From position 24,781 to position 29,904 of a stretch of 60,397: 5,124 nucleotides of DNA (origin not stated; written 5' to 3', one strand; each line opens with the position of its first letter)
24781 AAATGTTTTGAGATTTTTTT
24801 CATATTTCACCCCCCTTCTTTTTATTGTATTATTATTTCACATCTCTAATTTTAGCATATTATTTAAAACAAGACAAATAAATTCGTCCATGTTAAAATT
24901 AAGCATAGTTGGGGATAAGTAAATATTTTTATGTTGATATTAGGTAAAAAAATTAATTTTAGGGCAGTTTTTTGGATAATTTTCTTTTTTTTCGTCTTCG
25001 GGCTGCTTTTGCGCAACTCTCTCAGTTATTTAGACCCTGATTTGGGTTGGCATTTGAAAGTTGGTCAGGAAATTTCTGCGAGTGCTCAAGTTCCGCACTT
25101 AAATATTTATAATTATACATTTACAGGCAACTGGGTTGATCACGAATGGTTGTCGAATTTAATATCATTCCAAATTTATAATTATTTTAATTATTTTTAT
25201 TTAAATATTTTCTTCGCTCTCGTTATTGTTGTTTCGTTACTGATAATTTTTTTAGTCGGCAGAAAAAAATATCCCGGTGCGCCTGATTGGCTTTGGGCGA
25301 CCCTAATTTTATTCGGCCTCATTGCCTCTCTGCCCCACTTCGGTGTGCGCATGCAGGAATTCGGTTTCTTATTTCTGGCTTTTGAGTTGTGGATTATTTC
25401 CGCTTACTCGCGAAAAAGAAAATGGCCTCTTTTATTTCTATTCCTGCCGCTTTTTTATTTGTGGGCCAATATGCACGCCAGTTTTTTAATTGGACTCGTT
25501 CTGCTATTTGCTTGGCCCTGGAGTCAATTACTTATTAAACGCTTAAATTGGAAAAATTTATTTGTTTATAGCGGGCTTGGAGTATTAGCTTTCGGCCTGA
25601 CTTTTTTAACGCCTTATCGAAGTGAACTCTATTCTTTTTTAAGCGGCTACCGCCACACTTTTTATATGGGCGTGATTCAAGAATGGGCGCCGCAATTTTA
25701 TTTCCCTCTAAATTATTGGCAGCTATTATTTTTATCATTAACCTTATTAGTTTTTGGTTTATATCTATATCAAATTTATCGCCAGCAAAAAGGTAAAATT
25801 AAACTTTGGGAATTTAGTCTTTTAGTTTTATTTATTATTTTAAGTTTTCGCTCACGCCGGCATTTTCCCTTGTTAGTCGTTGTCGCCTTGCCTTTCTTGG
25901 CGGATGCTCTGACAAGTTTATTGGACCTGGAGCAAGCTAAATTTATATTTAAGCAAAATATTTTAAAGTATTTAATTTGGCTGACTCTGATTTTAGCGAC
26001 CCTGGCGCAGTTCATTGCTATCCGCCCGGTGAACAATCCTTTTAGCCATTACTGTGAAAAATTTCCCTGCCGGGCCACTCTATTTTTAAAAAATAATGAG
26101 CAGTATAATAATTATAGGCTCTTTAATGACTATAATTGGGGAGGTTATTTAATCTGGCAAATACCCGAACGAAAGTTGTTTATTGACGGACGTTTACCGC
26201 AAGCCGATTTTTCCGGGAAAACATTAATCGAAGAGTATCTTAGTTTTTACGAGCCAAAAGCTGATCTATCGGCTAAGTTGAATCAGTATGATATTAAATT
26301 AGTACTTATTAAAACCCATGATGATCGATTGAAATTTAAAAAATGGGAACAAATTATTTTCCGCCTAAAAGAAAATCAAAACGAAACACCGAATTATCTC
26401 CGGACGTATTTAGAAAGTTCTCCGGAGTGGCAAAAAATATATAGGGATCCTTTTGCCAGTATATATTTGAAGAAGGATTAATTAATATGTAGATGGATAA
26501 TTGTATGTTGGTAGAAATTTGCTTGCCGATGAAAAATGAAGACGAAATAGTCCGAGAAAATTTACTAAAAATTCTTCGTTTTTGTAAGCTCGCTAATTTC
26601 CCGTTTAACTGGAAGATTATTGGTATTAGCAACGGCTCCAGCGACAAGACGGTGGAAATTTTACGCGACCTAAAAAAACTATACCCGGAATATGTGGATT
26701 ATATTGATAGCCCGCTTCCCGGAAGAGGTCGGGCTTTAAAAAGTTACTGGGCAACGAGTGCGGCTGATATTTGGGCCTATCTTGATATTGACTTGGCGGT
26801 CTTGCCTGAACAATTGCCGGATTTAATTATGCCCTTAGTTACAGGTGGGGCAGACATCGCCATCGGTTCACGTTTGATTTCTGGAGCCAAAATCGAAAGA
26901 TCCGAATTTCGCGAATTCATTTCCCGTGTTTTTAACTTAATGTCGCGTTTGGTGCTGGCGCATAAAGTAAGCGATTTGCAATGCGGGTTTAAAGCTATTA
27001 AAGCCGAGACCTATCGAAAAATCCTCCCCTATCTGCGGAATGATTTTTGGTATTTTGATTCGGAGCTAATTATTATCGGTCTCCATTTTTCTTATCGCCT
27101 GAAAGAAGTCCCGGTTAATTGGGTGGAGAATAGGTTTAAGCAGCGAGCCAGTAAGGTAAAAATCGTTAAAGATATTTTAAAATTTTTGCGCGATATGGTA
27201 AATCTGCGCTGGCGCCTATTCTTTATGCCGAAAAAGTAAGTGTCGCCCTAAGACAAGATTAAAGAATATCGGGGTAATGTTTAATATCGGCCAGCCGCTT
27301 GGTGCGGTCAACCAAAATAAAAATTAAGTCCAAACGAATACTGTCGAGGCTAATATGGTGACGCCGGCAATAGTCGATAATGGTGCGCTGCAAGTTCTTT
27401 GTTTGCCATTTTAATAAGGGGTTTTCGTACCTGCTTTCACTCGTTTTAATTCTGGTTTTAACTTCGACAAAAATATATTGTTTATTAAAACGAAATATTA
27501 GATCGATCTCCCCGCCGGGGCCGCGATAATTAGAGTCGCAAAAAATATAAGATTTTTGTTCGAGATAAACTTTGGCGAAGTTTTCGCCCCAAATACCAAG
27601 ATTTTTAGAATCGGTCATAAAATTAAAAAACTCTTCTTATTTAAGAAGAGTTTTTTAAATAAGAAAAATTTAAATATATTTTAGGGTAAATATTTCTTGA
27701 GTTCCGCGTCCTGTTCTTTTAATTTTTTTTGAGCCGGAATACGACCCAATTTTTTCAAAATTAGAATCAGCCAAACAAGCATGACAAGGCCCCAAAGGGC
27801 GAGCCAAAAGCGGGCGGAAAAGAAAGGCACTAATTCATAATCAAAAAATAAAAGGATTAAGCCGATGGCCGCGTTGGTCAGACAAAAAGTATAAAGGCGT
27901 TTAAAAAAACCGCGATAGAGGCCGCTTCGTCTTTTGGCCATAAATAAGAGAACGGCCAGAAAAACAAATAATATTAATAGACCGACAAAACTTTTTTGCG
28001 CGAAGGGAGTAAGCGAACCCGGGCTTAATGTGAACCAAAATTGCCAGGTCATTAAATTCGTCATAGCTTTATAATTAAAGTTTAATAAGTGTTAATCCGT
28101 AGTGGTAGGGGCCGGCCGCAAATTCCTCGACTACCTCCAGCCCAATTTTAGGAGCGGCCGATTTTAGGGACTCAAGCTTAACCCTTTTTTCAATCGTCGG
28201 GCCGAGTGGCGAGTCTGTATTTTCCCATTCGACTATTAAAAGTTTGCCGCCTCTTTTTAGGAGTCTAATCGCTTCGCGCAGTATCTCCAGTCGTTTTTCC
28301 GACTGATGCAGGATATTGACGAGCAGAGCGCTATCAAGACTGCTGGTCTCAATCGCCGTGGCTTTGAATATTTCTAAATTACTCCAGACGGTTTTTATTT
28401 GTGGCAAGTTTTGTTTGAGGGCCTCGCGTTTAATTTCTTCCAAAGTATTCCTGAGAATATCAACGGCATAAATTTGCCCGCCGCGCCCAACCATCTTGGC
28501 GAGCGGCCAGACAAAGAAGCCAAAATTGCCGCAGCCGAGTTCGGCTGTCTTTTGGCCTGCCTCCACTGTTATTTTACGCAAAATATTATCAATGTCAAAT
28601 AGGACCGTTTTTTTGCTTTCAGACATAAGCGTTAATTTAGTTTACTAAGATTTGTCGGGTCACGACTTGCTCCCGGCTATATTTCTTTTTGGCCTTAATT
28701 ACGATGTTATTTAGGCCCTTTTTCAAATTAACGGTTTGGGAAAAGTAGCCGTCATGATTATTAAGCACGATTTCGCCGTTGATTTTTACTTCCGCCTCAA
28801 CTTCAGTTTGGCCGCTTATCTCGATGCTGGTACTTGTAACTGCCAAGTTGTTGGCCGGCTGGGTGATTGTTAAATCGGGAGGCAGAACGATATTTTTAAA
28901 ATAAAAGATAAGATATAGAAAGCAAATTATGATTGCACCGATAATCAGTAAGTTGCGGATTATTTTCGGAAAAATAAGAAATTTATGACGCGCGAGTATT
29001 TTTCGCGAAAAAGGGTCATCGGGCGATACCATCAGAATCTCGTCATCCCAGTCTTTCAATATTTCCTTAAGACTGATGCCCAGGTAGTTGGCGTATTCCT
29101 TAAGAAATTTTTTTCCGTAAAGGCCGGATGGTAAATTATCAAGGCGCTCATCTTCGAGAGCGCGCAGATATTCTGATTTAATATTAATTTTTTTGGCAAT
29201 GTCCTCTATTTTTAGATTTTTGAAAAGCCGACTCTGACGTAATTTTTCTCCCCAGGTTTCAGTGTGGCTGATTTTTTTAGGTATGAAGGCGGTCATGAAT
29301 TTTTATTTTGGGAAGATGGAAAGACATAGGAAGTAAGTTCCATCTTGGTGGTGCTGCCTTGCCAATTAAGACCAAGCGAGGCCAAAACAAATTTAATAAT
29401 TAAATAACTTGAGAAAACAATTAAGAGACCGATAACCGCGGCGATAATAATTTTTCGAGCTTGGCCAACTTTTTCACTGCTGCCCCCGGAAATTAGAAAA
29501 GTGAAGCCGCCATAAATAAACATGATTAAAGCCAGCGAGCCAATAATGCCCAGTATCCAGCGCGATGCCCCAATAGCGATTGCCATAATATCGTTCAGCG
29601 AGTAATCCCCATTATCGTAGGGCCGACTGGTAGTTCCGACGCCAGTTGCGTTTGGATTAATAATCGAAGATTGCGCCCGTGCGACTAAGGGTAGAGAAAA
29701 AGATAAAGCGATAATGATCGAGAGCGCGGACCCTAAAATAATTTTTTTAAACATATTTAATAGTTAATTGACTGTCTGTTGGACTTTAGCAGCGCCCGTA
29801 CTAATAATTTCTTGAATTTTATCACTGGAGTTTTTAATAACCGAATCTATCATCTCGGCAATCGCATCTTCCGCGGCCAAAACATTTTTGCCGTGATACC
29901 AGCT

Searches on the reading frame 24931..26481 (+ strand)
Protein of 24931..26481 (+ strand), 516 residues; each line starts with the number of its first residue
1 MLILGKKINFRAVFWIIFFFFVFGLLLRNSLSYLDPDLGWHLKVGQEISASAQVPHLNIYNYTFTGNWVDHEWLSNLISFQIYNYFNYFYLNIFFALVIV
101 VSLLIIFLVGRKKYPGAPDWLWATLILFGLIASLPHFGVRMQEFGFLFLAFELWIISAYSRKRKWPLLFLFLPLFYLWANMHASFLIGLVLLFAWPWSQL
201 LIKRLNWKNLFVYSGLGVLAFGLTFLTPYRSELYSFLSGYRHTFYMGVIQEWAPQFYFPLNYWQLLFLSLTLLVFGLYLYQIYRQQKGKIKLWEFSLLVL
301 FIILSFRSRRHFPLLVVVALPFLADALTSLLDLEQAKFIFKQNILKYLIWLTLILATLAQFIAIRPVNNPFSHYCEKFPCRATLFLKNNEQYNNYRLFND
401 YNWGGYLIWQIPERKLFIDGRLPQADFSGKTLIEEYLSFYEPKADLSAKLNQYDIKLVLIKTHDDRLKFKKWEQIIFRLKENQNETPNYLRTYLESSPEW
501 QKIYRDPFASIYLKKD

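Call 5: search_protein_families(library=pfam, proteins=[window:24931-26481:+], max_evalue=0.001)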
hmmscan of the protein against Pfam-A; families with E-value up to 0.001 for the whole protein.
window:24931-26481:+ (516 aa): 0 families

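Call 29: search_protein_families(library=ncbifam, proteins=[window:24931-26481:+], max_evalue=0.01)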
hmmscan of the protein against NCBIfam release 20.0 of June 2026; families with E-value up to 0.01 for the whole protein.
window:24931-26481:+ (516 aa): 0 families

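Call 33: find_homologous_proteins(query=window:24931-26481:+, max_evalue=0.00001)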
Query window:24931-26481:+ (516 aa): 541 proteins with E <= 0.00001 among 8000 candidates; the best 120 are listed.
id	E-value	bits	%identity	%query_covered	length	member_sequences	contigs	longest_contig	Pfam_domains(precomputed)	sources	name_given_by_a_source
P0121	0.0e+0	1166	100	100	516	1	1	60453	-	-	-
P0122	1.1e-263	894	76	100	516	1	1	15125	-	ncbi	-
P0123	1.1e-184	633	56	100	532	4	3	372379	-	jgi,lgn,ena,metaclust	metaclust:\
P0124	3.3e-184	632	57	100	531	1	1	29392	-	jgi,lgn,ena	-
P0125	5.5e-183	628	57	100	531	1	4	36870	-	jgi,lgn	-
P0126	1.5e-179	616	56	100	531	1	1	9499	-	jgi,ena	-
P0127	1.0e-178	614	55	100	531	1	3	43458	-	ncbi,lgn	-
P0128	5.1e-173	595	53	100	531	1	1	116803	-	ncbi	-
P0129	9.9e-173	594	52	100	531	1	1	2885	-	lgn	-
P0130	5.3e-172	592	52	100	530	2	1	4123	-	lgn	-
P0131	5.6e-171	588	53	100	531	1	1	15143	-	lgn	-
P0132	3.6e-170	585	52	100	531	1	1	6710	-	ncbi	-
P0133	2.8e-169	583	54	100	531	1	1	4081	-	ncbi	-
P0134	5.6e-169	582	51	100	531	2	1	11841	-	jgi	-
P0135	1.2e-168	580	53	100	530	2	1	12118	-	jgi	jgi:hypothetical protein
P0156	3.1e-148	513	48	99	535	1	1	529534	-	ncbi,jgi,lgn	ncbi:MAG: hypothetical protein WC249_00150 [Patescibacteria group bacterium]|jgi:hypothetical protei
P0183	2.0e-137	477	47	100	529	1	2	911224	-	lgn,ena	-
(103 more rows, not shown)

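Call 47: predict_structure(alignment_id=A3)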
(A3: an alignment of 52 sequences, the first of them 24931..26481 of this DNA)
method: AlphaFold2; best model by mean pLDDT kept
length: 516 residues; sequences in the alignment: 52
mean_pLDDT: 90.6   pTM: 0.90
mean pLDDT of the five models: 90.6, 89.9, 89.4, 88.6, 88.5
residues with pLDDT >= 90: 368; 70-90: 119; 50-70: 24; < 50: 5
segments of 3 or more residues with pLDDT < 50: 1-5
pLDDT, mean of each block of 10 residues (from residue 1): 57 94 97 92 95 89 85 96 97 98 97 91 97 95 96 97 95 98 96 95 90 97 95 86 70 83 95 95 81 94 94 96 94 73 83 96 94 92 96 94 92 85 80 89 92 96 83 80 75 95 96 94
secondary structure, 60 per line:
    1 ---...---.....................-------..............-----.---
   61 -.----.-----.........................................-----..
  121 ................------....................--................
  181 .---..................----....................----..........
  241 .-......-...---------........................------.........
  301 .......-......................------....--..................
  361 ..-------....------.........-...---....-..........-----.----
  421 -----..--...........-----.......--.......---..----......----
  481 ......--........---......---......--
elements in order: H10-30 H38-51 H73-113 H119-136 H143-162 H165-181 H185-202 H207-226 H231-241 H243-248 H262-285 H292-307 H309-330 H337-340 H343-362 H370-373 H380-388 E396-399 H401-410 H432-440 H446-452 E455-461 H471-476 H481-484 H489-496 E500-505 E509-514

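Call 50: fold_search(model_id=the predicted structure, library=pdb)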
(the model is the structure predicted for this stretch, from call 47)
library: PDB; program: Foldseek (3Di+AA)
matches with E <= 10: 181; with E <= 0.001: 20
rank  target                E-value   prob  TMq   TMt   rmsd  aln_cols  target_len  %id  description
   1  7oci_F                1.2e-07  1.00  0.61  0.51  12.0       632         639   11  Cryo-EM structure of yeast Ost6p containing oligosaccharyltransferase complex (released 2022-02-16)
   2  6ezn_F                1.5e-07  1.00  0.63  0.52  12.2       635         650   11  Cryo-EM structure of the yeast oligosaccharyltransferase (OST) complex (released 2018-01-17)
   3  8age_A                2.6e-07  1.00  0.65  0.53  10.3       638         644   12  Structure of yeast oligosaccharylransferase complex with acceptor peptide bound (released 2022-12-07)
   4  6s7t_A                4.0e-07  1.00  0.66  0.50   8.1       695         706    9  Cryo-EM structure of human oligosaccharyltransferase complex OST-B (released 2019-12-18)
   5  8agc_A                4.4e-07  1.00  0.63  0.49  11.1       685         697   11  Structure of yeast oligosaccharylransferase complex with lipid-linked oligosaccharide and non-acceptor peptide bound (released 2022-12-07)
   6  6s7o_A                9.4e-07  1.00  0.65  0.52  10.2       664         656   10  Cryo-EM structure of human oligosaccharyltransferase complex OST-A (released 2019-12-18)
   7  6c26_A                1.4e-06  1.00  0.58  0.48  12.7       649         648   12  The Cryo-EM structure of a eukaryotic oligosaccharyl transferase complex (released 2018-01-31)
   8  8b6l_I                2.3e-06  1.00  0.61  0.48  10.0       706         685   11  Subtomogram average of the human Sec61-TRAP-OSTA-translocon (released 2022-12-07)
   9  7zlg_A                6.6e-06  1.00  0.50  0.41  11.0       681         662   11  Cryo-EM structure of C-mannosyltransferase CeDPY19, in complex with acceptor peptide and bound to CMT2-Fab and anti-Fa (released 2023-01-11)
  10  3waj                  9.9e-06  1.00  0.53  0.37  13.3       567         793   15  Crystal structure of the Archaeoglobus fulgidus oligosaccharyltransferase (O29867_ARCFU) complex with Zn and sulfate (released 2013-10-30)
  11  8agb_A                1.4e-05  1.00  0.62  0.51  12.7       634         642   10  Structure of yeast oligosaccharylransferase complex with lipid-linked oligosaccharide bound (released 2022-12-07)
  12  7zli_A                2.2e-05  1.00  0.55  0.45   9.9       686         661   10  Cryo-EM structure of C-mannosyltransferase CeDPY19, in complex with Dol25-P-Man and bound to CMT2-Fab and anti-Fab nan (released 2023-01-11)
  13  7e9s_A                2.6e-05  1.00  0.53  0.34  13.0       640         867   13  Archaeal oligosaccharyltransferase AglB from Archaeoglobus fulgidus in complex with an inhibitory peptide and a dolich (released 2021-09-08)
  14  3wak                  4.8e-05  1.00  0.58  0.38   9.6       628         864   11  Crystal structure of the Archaeoglobus fulgidus oligosaccharyltransferase (O29867_ARCFU) in the apo form (released 2013-10-30)
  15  5gmy_A                6.9e-05  1.00  0.58  0.38   9.3       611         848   13  Crystal structure of the Archaeoglobus fulgidus oligosaccharyltransferase (O29867_ARCFU) tethered with an acceptor pep (released 2017-02-01)
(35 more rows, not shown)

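Call 52: find_encoding_contigs(protein=P0156, flank=10000, max_places=1)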
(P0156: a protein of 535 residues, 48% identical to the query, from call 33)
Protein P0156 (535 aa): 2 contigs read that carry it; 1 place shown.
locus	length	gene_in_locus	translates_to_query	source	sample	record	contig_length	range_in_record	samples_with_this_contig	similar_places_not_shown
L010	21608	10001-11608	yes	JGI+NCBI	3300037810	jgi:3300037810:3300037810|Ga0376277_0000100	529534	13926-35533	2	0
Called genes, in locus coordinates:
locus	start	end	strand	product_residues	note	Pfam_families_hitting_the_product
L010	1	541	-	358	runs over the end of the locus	PF13528:Glyco_trans_1_3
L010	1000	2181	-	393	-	PF07690:MFS_1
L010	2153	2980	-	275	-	PF01790:LGT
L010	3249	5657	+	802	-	PF01326:PPDK_N, PF00391:PEP-utilizers, PF02896:PEP-utilizers_C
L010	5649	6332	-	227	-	-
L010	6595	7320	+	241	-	-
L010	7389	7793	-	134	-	PF18895:T4SS_pilin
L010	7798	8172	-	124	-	PF18895:T4SS_pilin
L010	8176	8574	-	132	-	PF18895:T4SS_pilin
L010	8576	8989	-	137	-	PF18895:T4SS_pilin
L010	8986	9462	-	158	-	PF18895:T4SS_pilin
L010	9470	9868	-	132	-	PF04956:TrbC (faint), PF18895:T4SS_pilin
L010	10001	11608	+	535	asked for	-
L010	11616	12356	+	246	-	PF00535:Glycos_transf_2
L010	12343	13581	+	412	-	-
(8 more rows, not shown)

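Call 53: find_encoding_contigs(protein=P0183, flank=10000, max_places=1)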
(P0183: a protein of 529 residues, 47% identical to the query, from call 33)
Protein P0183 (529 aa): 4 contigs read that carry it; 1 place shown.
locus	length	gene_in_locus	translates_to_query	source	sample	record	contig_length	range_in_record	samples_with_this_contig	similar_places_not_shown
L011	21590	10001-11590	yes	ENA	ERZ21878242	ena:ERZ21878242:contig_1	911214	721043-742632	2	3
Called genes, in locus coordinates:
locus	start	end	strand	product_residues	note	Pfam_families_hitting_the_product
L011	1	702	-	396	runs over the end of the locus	PF13528:Glyco_trans_1_3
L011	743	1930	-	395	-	PF07690:MFS_1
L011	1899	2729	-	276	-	PF01790:LGT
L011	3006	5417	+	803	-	PF01326:PPDK_N, PF00391:PEP-utilizers, PF02896:PEP-utilizers_C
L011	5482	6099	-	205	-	-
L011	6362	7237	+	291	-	-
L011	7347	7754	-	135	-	PF18895:T4SS_pilin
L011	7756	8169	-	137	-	PF18895:T4SS_pilin (weak)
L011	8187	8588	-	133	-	PF18895:T4SS_pilin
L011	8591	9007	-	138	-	PF18895:T4SS_pilin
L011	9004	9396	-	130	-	PF18895:T4SS_pilin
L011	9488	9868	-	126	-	PF18895:T4SS_pilin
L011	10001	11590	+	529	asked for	-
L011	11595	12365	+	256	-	PF00535:Glycos_transf_2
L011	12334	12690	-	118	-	PF08378:NERD (weak), PF02021:UPF0102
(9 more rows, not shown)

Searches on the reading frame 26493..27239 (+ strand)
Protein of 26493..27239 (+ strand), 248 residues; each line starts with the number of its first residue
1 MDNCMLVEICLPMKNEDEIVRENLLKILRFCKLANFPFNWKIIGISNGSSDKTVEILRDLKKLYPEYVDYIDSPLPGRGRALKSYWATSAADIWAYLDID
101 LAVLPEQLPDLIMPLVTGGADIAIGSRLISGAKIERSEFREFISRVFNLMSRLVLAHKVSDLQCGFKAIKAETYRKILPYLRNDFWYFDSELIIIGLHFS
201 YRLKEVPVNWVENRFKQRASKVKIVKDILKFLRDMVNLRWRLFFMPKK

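Call 5: search_protein_families(library=pfam, proteins=[window:26493-27239:+], max_evalue=0.001)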
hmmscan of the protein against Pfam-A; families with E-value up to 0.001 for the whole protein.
window:26493-27239:+ (248 aa): 1 family
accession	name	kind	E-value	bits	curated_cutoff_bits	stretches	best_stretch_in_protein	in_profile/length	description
PF00535.33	Glycos_transf_2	-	8.1e-18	65.3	23.3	1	9-177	2-167/168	Glycosyl transferase family 2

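Call 29: search_protein_families(library=ncbifam, proteins=[window:26493-27239:+], max_evalue=0.01)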
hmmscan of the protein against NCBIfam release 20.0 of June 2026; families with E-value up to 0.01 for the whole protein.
window:26493-27239:+ (248 aa): 6 families
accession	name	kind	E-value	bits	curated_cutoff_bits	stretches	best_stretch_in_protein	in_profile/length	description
TIGR04182.1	glyco_TIGR04182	equivalog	6.5e-12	45.4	325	1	75-236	57-215/293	S-layer glycoprotein N-glycosyltransferase AglJ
NF041391.1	DPhHxTase_Halo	equivalog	4.3e-09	35.7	375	1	45-214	29-187/213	dolichyl-phosphate hexose transferase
NF007986.1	PRK10714.1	equivalog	7.6e-09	35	529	1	6-226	7-214/316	undecaprenyl-phosphate 4-deoxy-4-formamido-L-arabinose transferase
NF047588.1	GlcsyltransPgfSStrep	equivalog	9.1e-07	28.4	500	1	5-164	1-158/308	glycosyltransferase PgfS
NF010496.0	PRK13915.1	equivalog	7.2e-05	22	262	1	7-118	33-145/307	glucosyl-3-phosphoglycerate synthase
TIGR03937.1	PgaC_IcaA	equivalog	0.0001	21.4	422.3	1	4-107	44-141/407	poly-beta-1,6-N-acetyl-D-glucosamine synthase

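Call 86: search_solved_structures(query=window:26493-27239:+, max_evalue=0.0001)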
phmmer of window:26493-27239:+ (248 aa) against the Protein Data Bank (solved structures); distinct sequences matched with E-value up to 0.0001: 4.
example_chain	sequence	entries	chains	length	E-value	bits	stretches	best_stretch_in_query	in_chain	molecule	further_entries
5mlz_A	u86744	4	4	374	7e-14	55.3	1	5-236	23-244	Dolichol monophosphate mannose synthase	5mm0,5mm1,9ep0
9bhc_C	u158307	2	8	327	7.4e-08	35.6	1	7-221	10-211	Undecaprenyl-phosphate 4-deoxy-4-formamido-L-arabinose transferase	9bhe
8vxh_A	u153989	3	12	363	1e-07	35.2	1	7-221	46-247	Undecaprenyl-phosphate 4-deoxy-4-formamido-L-arabinose transferase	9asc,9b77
9hwj_A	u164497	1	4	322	1.9e-05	27.7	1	7-222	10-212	Undecaprenyl-phosphate 4-deoxy-4-formamido-L-arabinose transferase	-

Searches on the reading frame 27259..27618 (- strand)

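Call 5: search_protein_families(library=pfam, proteins=[window:27259-27618:-], max_evalue=0.001)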
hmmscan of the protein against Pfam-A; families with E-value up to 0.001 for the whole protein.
window:27259-27618:- (119 aa): 2 families
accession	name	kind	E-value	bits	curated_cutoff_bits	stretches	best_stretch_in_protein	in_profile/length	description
PF02021.23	UPF0102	-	2.3e-14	54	23.6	1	11-101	1-80/80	Uncharacterised protein family UPF0102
PF08378.17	NERD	-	8.9e-05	23.4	22.1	1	8-72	2-70/111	Nuclease-related domain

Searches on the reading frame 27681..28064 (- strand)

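Call 6: search_protein_families(library=pfam, proteins=[window:27681-28064:-], max_evalue=0.001)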
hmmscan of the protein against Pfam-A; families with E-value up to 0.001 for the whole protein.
window:27681-28064:- (127 aa): 0 families

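Call 29: search_protein_families(library=ncbifam, proteins=[window:27681-28064:-], max_evalue=0.01)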
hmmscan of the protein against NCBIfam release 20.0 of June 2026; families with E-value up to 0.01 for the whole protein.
window:27681-28064:- (127 aa): 0 families

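Call 80: search_protein_families(library=pfam, proteins=[window:27681-28064:-], max_evalue=0.1)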
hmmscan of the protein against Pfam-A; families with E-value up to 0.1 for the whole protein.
window:27681-28064:- (127 aa): 2 families
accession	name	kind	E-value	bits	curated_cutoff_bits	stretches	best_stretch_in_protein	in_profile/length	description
PF03419.18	Peptidase_U4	-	0.042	13.6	28.4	1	22-102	55-131/284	Sporulation factor SpoIIGA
PF16327.10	CcmF_C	-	0.065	12.9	28.7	1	19-102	73-149/323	Cytochrome c-type biogenesis protein CcmF C-terminal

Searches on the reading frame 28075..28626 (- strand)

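Call 6: search_protein_families(library=pfam, proteins=[window:28075-28626:-], max_evalue=0.001)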
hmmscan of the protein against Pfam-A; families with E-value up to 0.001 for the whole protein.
window:28075-28626:- (183 aa): 6 families
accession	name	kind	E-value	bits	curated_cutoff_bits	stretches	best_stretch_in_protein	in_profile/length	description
PF08241.18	Methyltransf_11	-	3e-10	41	21.2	1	29-131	2-95/95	Methyltransferase domain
PF13847.12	Methyltransf_31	-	1.3e-09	38.4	27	1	24-135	4-113/145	Methyltransferase domain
PF13649.12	Methyltransf_25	-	4e-08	34.3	27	1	29-127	3-97/97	Methyltransferase domain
PF01209.24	Ubie_methyltran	-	5e-08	33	20.1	1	15-138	39-158/233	ubiE/COQ5 methyltransferase family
PF08242.18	Methyltransf_12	-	1.5e-07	32.5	30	1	29-129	2-98/98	Methyltransferase domain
PF05175.20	MTS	-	1.7e-05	24.9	23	1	16-137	24-144/170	Methyltransferase small domain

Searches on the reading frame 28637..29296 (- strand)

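Call 6: search_protein_families(library=pfam, proteins=[window:28637-29296:-], max_evalue=0.001)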
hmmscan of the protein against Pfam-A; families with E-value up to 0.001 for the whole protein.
window:28637-29296:- (219 aa): 3 families
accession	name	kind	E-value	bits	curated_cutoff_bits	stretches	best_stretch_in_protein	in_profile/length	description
PF13413.12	HTH_25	-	5.3e-17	61.8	24.6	1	19-78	2-61/62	Helix-turn-helix domain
PF09136.16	Glucodextran_B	-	2.5e-13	50.2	27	1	140-218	1-81/83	Glucodextranase, domain B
PF12844.13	HTH_19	-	2.2e-06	27.9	30.2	1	16-81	1-60/64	Helix-turn-helix domain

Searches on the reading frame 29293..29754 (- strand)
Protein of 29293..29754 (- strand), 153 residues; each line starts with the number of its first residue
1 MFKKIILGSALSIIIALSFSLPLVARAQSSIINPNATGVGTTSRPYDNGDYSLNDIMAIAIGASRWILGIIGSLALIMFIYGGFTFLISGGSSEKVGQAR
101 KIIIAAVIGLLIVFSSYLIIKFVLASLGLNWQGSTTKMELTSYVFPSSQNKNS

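Call 6: search_protein_families(library=pfam, proteins=[window:29293-29754:-], max_evalue=0.001)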
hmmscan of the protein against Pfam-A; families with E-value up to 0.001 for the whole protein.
window:29293-29754:- (153 aa): 1 family
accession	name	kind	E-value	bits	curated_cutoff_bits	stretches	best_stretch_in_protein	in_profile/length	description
PF18895.5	T4SS_pilin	-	5.2e-08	33.3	26.6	1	64-123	13-71/71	Type IV secretion system pilin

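Call 29: search_protein_families(library=ncbifam, proteins=[window:29293-29754:-], max_evalue=0.01)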
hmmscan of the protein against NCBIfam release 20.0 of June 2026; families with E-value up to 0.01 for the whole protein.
window:29293-29754:- (153 aa): 1 family
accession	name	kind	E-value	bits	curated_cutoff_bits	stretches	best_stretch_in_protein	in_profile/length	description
NF045849.1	ICE_MMCAP2_0565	equivalog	0.0045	16.6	40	1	56-125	9-78/80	Mbov_0395 family pilin-like conjugal transfer protein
